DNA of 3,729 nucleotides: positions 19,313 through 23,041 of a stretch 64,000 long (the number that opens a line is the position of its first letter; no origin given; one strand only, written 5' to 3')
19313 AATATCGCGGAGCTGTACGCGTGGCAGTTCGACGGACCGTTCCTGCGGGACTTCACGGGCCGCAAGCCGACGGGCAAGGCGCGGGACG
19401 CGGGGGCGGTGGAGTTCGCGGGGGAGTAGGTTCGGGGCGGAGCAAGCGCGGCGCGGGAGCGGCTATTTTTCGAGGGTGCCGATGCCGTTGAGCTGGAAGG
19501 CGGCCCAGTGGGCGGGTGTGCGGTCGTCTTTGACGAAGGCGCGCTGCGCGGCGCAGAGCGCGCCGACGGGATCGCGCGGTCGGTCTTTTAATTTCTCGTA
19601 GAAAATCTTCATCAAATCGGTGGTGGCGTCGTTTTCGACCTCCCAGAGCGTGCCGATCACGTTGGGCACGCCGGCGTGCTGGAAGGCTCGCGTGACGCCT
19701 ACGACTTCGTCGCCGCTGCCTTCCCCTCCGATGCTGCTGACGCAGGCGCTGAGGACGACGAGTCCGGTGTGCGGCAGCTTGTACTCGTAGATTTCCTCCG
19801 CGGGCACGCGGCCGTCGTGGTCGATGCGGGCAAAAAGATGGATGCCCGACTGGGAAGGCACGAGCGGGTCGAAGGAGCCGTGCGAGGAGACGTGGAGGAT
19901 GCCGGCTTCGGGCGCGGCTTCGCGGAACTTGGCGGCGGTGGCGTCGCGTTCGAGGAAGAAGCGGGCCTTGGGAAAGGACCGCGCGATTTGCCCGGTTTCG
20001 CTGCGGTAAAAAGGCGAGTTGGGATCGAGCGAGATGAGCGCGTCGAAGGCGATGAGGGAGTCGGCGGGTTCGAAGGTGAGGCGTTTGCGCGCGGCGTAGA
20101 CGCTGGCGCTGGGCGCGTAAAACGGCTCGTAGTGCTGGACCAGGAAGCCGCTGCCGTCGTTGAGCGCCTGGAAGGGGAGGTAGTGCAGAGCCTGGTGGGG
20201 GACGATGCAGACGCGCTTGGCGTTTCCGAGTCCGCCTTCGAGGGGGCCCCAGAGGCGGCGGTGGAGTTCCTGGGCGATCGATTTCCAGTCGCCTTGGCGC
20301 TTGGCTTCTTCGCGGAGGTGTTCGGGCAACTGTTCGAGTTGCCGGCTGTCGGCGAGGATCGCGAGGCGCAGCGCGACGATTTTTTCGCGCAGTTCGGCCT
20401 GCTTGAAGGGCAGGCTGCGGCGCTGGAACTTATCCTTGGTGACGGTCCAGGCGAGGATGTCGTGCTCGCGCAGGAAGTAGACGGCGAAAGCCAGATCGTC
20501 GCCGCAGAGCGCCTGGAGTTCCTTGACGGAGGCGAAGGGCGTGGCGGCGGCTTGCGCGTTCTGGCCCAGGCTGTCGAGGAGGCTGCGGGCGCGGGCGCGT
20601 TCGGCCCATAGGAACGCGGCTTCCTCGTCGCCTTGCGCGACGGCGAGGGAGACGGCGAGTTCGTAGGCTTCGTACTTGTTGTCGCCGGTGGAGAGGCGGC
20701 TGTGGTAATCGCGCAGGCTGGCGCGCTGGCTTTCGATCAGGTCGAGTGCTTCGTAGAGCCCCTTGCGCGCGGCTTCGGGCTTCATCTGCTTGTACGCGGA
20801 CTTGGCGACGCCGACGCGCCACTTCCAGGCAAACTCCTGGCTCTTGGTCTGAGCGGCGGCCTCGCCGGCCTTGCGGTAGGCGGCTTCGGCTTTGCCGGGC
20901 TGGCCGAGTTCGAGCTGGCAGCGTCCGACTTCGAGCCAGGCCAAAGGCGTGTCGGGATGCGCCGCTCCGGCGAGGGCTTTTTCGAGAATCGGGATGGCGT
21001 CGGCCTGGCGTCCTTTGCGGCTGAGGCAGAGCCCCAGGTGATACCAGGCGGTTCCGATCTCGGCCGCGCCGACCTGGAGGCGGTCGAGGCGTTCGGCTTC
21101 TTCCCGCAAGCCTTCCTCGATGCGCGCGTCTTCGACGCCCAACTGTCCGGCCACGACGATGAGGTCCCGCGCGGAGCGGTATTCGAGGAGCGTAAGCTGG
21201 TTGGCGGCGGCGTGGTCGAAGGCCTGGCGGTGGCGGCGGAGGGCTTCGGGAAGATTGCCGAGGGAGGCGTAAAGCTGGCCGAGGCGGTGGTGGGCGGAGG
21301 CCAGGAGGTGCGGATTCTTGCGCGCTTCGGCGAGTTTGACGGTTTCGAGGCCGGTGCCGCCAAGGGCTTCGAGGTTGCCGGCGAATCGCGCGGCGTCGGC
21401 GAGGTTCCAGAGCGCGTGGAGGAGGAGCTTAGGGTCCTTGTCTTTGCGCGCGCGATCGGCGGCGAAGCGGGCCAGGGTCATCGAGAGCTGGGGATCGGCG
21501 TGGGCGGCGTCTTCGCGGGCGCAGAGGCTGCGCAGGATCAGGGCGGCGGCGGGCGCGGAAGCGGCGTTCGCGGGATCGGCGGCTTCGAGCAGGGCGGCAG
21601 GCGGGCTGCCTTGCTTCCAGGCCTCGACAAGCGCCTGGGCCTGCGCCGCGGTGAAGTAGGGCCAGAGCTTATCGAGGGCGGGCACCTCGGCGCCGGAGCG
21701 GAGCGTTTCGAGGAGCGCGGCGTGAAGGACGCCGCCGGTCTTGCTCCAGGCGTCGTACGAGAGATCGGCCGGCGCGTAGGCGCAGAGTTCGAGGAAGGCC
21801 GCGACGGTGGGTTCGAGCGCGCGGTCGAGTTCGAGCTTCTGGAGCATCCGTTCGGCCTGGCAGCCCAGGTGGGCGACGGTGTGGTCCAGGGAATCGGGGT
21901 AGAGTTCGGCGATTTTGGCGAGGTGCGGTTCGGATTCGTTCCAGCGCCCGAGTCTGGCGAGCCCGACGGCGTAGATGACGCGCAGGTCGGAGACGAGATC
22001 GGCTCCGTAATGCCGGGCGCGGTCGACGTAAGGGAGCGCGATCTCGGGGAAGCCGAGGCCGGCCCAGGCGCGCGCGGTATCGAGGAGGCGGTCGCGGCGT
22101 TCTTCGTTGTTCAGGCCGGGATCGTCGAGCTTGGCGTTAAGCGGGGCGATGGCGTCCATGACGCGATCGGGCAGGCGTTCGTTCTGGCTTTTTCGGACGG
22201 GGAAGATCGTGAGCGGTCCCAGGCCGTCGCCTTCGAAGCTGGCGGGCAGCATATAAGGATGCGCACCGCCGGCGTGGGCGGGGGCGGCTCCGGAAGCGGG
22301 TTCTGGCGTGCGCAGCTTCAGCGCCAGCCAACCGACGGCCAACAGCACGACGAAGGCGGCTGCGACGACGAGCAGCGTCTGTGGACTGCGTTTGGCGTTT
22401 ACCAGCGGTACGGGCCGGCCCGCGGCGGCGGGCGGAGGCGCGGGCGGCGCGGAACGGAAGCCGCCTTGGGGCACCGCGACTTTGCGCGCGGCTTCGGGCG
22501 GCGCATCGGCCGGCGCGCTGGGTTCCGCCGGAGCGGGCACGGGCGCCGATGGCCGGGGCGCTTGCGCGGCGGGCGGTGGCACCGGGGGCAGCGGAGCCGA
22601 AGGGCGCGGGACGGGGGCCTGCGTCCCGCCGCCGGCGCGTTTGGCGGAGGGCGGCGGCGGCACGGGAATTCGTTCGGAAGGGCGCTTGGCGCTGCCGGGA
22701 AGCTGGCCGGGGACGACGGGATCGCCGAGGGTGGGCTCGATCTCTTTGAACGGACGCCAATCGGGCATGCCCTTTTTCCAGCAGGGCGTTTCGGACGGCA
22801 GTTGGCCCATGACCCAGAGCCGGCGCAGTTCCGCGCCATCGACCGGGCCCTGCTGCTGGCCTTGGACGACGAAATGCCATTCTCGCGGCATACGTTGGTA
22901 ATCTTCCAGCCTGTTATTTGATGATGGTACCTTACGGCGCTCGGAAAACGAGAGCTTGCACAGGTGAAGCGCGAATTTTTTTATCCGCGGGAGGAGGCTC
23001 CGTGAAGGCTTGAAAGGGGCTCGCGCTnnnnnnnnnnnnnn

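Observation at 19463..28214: Same-strand five-gene cluster: STAS-like, cNMP-binding, exported HEAT/TPR, PqqD-like and GYF-TPR-CHAT protease; candidate uncharacterised signalling/proteolytic module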

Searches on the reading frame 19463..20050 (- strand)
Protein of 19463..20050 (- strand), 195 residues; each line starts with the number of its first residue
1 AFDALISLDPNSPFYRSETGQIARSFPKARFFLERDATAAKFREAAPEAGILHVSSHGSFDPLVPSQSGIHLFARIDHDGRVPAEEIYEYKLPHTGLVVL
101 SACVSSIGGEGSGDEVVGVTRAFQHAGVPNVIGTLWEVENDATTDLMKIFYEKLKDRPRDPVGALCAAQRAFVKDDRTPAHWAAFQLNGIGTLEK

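Call 73: search_solved_structures(query=window:19463-20050:-, max_evalue=0.01, show_alignments=2)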
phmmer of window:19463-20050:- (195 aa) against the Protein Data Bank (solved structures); distinct sequences matched with E-value up to 0.01: 0.

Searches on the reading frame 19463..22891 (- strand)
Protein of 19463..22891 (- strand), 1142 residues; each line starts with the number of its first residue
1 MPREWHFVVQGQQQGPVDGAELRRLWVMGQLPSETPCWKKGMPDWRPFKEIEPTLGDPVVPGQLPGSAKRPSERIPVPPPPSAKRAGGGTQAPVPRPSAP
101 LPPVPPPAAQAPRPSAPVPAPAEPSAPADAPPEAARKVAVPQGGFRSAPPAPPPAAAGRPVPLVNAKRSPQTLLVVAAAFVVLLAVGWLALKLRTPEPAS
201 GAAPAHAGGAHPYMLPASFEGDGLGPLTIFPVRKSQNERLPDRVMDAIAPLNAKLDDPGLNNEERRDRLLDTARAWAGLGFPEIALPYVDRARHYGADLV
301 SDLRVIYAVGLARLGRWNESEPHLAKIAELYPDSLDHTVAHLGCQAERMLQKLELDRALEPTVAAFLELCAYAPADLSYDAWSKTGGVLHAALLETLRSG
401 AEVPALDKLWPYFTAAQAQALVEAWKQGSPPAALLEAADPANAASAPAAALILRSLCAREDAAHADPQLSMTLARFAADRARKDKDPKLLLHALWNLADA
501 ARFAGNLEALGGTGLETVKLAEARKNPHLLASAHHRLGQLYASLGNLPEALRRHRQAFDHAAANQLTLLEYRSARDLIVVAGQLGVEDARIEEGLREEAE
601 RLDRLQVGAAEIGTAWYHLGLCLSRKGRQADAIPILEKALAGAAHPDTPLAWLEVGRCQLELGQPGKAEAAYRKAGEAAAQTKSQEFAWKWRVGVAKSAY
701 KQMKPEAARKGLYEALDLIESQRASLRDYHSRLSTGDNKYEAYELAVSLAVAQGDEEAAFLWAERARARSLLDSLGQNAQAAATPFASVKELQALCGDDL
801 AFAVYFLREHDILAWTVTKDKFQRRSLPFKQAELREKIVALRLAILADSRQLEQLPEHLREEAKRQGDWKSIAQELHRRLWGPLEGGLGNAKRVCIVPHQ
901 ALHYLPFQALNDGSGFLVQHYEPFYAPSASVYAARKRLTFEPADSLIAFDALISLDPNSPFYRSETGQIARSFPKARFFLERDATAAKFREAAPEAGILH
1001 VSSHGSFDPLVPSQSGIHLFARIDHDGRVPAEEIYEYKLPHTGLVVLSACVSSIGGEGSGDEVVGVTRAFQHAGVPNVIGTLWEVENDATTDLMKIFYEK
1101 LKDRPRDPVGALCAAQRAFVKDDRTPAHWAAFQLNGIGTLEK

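Call 4: search_protein_families(library=pfam, proteins=[window:19463-22891:-], max_evalue=0.01)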
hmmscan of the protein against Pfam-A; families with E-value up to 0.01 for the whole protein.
window:19463-22891:- (1142 aa): 12 families
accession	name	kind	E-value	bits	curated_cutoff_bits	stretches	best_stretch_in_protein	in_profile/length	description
PF12770.12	CHAT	-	8.4e-55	186.7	24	1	872-1136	3-288/289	CHAT domain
PF14237.11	GYF_2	-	1e-16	60.8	25.8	1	5-51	1-47/50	GYF domain 2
PF13424.12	TPR_12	-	6.1e-13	49.2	30.1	2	612-675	2-71/77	Tetratricopeptide repeat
PF07719.23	TPR_2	-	6.9e-13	48.1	27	0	615-641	3-29/34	Tetratricopeptide repeat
PF00515.34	TPR_1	-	7.7e-11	41.8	27.8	0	615-640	3-28/34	Tetratricopeptide repeat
PF13181.12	TPR_8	-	1.7e-07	31.3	25.7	0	615-640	3-28/34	Tetratricopeptide repeat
PF13431.12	TPR_17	-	6.1e-06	26.5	24.4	0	645-669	9-33/34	Tetratricopeptide repeat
PF13428.12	TPR_14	-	3.1e-05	24.7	23.5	1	615-657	3-43/44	Tetratricopeptide repeat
PF14559.12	TPR_19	-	8.9e-05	23.2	25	1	627-681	5-57/68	Tetratricopeptide repeat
PF13176.12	TPR_7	-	0.00015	22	27.9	0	615-647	1-33/36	Tetratricopeptide repeat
PF13174.12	TPR_6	-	0.0026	18.7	26.3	0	615-640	2-27/33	Tetratricopeptide repeat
PF13432.12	TPR_16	-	0.0042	17.9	32.7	0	609-643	27-59/65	Tetratricopeptide repeat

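Call 5: search_protein_families(library=ncbifam, proteins=[window:19463-22891:-], max_evalue=0.01)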
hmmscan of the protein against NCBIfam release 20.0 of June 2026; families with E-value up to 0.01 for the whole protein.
window:19463-22891:- (1142 aa): 6 families
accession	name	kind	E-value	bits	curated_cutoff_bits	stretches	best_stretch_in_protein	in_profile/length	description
NF041237.1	CAS_csx29_CRASP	exception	3.8e-09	36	300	1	891-1100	421-627/670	type III-E CRISPR-associated TPR-CHAT protein Csx29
TIGR02552.1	LcrH_SycD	equivalog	9.9e-05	22.1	104.8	1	615-682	54-119/136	SycD/LcrH family type III secretion system chaperone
TIGR02521.1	type_IV_pilW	equivalog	0.00012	21.7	154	1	615-683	137-203/234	type IV pilus biogenesis/stability protein PilW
TIGR02795.1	tol_pal_ybgF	equivalog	0.00019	22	90.1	0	614-684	40-111/119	tol-pal system protein YbgF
NF033761.1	gliding_GltJ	equivalog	0.00049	19.3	450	1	3-51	148-196/671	adventurous gliding motility protein GltJ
NF047558.1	TPR_END_plus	domain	0.0091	15.9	32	0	615-641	1-27/56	TPR end-of-group domain-containing protein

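Call 6: search_protein_families(library=padloc, proteins=[window:19463-22891:-], max_evalue=0.01)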
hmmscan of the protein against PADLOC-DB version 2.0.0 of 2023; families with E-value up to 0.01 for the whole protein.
window:19463-22891:- (1142 aa): 1 family
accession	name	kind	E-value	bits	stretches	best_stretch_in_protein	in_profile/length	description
PDLC03832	BovA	-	0.00094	16.3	1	977-1085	526-633/711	-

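Call 32: find_related_loci(query=window:19463-22891:-, collection=genome_contigs, flank=8000)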
Query window:19463-22891:- (1142 aa) in genome_contigs; peptide patterns used: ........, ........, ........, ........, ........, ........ (x = any residue, [..] = any of these).
31 stretches matched a pattern; 9 encode a relative of the query (tblastn E <= 1e-3); 8 distinct loci.
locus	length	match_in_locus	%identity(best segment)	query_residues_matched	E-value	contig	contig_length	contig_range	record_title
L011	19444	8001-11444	94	1-1142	0e+0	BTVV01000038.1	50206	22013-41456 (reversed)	MAG: Planctomycetota bacterium AMX-MBFR-7 DNA, sequence038, whole genome shotgun sequence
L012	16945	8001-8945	29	834-1142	1e-24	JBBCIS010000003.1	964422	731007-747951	MAG: bacterium isolate MAG_CPA_04 P10A_000000016257, whole genome shotgun sequence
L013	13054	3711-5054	37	788-1136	2e-23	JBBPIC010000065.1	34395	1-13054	MAG: Acidobacteriota bacterium isolate BPF2-06-08_bin_1 NODE_68_length_34395_cov_41.777402, whole genome shotgun sequenc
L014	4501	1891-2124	37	1-80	5e-8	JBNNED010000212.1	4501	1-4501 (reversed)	MAG: Verrucomicrobiales bacterium isolate JB033 k141_198098, whole genome shotgun sequence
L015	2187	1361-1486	43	4-45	2e-7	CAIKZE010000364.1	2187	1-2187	MAG: uncultured Lentisphaeria bacterium isolate AlinenLipids_bin-4837 genome assembly, contig: bin-4837:364/506, whole g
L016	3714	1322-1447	43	4-45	2e-7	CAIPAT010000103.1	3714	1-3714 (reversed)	MAG: uncultured Lentisphaeria bacterium isolate LJ_bin-1925 genome assembly, contig: bin-1925:103/465, whole genome shot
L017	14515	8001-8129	40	11-53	8e-5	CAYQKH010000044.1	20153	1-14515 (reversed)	MAG TPA_asm: uncultured Opitutales bacterium isolate SRP141376_co3_172 genome assembly, contig: NODE_7235_length_20153_c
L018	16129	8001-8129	42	3-45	3e-4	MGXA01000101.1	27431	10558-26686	MAG: Gallionellales bacterium RIFCSPLOWO2_02_FULL_59_110 rifcsplowo2_02_scaffold_6934, whole genome shotgun sequence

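Call 81: search_solved_structures(query=window:19463-22891:-, max_evalue=1)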
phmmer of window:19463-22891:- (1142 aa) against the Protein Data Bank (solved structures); distinct sequences matched with E-value up to 1: 32.
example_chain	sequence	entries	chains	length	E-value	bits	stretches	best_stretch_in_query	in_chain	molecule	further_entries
8bu0_A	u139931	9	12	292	2.9e-09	38.8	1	613-689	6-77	Consensus tetratricopeptide repeat protein | Crystal structure of an 8-repeat consensus TPR superhelix with Zinc. | Monomer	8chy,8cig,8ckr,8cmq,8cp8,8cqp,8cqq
9qhc_A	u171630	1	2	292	8.8e-09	37.3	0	611-678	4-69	Engineered tetratricopeptide repeat protein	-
7z3c_A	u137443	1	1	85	1.2e-05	26.9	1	3-53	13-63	Adventurous gliding motility protein X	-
8ch0_A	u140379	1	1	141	6.9e-05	24.4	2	611-678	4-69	Consensus tetratricopeptide repeat protein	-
2fo7_A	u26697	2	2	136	0.00018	23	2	614-677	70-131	SYNTHETIC CONSENSUS TPR PROTEIN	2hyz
6b85_J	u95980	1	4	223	0.00068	21.1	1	613-677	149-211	TMHC4_R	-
2vq2_A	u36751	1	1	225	0.0021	19.5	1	605-674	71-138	PUTATIVE FIMBRIAL BIOGENESIS AND TWITCHING MOTILITY PROTEIN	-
6vfj_B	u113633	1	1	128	0.0021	19.5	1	613-675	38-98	I53_dn5B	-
2wqh_A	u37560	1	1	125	0.003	18.9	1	614-718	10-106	CTPR3Y3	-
1na0_A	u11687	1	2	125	0.0083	17.5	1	614-718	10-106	designed protein CTPR3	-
8ump_A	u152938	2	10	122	0.012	17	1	614-686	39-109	T33-ml35-redesigned-TPR-domain-fold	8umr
8ur5_A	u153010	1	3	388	0.016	16.5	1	613-675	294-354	Trimer head HA,Hemagglutinin HA1 chain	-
4i9c_A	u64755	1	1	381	0.016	16.5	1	612-718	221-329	Response regulator aspartate phosphatase F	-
4i9e_A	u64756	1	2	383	0.016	16.5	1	612-718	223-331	Response regulator aspartate phosphatase F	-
3ulq_A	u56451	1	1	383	0.016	16.5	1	612-718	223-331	Response regulator aspartate phosphatase F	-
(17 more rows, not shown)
